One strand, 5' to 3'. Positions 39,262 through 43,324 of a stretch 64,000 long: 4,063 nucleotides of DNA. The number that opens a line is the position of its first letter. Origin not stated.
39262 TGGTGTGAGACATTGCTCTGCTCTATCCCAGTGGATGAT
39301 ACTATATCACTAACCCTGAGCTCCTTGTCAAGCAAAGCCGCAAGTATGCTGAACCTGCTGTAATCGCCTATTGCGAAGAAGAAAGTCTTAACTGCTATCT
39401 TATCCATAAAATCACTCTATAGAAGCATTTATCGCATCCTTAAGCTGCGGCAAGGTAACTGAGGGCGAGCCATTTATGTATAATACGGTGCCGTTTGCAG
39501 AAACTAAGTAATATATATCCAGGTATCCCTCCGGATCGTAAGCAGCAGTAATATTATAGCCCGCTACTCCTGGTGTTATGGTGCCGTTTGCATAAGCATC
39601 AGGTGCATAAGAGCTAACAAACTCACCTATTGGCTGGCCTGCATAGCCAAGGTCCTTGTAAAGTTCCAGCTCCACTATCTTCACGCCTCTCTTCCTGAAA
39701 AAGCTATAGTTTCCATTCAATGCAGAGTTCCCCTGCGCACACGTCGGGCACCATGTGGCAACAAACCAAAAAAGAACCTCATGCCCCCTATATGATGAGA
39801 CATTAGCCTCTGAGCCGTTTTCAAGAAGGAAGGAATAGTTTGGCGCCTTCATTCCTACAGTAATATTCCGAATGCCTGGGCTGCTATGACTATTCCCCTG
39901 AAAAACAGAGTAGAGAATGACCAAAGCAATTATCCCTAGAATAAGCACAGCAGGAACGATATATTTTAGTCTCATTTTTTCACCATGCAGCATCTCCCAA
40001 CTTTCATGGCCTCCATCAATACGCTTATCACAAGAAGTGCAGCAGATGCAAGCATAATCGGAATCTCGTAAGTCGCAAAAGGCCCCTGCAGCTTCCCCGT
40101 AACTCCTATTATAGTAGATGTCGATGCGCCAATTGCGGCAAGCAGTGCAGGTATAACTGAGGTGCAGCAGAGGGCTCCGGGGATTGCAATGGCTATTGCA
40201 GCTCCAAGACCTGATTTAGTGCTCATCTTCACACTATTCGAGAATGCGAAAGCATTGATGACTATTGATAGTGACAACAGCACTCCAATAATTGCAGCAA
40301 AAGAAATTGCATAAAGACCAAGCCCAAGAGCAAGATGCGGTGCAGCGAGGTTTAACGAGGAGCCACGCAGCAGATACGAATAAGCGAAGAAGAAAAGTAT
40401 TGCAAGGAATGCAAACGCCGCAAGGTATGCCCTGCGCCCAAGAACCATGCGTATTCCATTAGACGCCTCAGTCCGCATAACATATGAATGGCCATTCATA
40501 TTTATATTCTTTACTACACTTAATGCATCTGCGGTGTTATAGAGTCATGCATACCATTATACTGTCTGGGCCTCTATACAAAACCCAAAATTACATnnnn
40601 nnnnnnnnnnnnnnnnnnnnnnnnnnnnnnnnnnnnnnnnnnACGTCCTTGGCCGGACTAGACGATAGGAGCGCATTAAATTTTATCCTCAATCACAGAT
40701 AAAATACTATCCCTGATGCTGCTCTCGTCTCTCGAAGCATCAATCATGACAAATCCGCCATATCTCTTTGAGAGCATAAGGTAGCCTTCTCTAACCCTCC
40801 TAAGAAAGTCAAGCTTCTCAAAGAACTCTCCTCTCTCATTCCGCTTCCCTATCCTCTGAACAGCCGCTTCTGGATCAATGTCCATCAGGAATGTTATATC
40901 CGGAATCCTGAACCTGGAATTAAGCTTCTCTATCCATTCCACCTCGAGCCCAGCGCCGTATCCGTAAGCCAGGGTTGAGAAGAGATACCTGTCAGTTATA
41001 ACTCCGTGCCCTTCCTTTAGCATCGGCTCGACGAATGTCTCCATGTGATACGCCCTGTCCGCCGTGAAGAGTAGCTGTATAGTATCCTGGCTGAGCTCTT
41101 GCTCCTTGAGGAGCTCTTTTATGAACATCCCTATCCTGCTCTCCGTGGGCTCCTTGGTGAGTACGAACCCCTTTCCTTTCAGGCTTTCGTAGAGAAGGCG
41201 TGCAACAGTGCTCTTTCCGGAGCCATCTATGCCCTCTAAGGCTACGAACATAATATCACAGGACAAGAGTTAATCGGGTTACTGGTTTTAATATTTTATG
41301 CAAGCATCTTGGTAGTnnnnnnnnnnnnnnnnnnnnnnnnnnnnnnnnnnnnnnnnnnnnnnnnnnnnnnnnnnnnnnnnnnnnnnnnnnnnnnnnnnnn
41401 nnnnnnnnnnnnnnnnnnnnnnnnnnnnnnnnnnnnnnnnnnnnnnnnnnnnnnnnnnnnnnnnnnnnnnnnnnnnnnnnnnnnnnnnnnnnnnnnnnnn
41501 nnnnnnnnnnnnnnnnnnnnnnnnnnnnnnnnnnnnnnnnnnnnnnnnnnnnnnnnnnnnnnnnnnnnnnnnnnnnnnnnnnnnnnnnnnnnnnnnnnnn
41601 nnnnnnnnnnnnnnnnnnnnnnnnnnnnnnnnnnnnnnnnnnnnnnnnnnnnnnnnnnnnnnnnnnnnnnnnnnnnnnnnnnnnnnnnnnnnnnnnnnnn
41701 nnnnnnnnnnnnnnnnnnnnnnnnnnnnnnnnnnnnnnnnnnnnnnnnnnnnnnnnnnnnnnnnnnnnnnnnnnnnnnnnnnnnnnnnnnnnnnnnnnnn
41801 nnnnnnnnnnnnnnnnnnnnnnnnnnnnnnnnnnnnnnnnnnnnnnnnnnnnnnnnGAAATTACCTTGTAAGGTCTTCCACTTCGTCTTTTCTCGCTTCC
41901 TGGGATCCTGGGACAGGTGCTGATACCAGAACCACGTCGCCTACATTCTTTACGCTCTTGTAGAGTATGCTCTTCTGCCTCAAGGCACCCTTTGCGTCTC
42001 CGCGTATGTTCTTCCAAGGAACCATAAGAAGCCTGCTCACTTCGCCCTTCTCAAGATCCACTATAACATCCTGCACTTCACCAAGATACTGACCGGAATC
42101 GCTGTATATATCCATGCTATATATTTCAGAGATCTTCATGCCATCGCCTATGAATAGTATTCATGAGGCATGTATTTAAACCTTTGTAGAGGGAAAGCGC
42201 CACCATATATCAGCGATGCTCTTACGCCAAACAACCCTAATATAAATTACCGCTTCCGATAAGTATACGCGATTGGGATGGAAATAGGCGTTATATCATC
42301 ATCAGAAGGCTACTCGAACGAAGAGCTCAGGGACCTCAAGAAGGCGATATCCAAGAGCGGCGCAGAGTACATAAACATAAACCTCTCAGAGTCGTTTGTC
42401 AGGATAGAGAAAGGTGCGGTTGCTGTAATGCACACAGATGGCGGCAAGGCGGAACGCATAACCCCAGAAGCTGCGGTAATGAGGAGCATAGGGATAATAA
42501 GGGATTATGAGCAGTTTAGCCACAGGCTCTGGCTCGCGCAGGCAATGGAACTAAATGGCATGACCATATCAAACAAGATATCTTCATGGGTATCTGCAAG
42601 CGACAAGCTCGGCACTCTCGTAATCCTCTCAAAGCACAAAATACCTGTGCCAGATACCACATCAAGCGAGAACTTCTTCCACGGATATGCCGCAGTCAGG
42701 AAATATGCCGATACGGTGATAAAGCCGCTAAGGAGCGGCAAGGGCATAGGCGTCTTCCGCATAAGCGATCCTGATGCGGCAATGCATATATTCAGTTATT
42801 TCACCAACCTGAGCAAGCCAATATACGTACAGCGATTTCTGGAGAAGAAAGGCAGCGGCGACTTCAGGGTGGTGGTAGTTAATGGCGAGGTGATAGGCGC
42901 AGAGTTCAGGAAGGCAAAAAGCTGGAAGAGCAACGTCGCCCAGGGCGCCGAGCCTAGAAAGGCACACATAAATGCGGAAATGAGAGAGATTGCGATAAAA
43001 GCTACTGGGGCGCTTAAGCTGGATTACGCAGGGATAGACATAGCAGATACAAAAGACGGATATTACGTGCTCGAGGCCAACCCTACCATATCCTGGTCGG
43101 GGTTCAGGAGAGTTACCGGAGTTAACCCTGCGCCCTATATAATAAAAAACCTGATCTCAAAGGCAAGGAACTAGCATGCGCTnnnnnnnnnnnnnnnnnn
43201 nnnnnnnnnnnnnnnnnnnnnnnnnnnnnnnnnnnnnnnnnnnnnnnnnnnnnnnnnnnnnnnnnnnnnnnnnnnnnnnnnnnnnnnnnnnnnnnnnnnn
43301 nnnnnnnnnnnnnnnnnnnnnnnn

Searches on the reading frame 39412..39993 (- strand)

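Call 65: search_protein_families(library=pfam, proteins=[window:39412-39993:-], max_evalue=0.0001)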
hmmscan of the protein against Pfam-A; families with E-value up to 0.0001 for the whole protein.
window:39412-39993:- (193 aa): 2 families
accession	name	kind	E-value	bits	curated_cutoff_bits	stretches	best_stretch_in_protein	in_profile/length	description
PF00578.27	AhpC-TSA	-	9.1e-09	35.8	26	1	46-108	1-64/124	AhpC/TSA family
PF08534.16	Redoxin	-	1.6e-08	34.9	26.6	1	46-113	2-72/148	Redoxin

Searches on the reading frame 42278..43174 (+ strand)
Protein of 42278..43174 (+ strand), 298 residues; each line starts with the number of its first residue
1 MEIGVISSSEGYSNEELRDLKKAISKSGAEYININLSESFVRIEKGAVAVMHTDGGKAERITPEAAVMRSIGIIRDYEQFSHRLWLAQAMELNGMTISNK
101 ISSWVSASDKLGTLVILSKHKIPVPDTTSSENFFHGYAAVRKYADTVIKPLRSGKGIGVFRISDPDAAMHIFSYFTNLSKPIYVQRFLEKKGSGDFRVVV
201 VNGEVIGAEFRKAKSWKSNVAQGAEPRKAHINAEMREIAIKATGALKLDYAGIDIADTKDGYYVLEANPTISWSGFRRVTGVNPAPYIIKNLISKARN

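Call 65: search_protein_families(library=pfam, proteins=[window:42278-43174:+], max_evalue=0.0001)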
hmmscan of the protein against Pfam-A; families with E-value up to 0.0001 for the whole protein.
window:42278-43174:+ (298 aa): 4 families
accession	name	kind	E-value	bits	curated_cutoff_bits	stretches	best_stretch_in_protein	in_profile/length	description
PF08443.16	RimK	-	2.6e-33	115.7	21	1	107-290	1-186/188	RimK-like ATP-grasp domain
PF02955.21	GSH-S_ATP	-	2e-16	60.4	23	1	124-259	12-155/175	Prokaryotic glutathione synthetase, ATP-grasp domain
PF02655.19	ATP-grasp_3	-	7.9e-08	33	23.2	1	107-271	1-157/160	ATP-grasp domain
PF14398.11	ATPgrasp_YheCD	-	8.6e-06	25.6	26.8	0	109-178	11-83/255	YheC/D like ATP-grasp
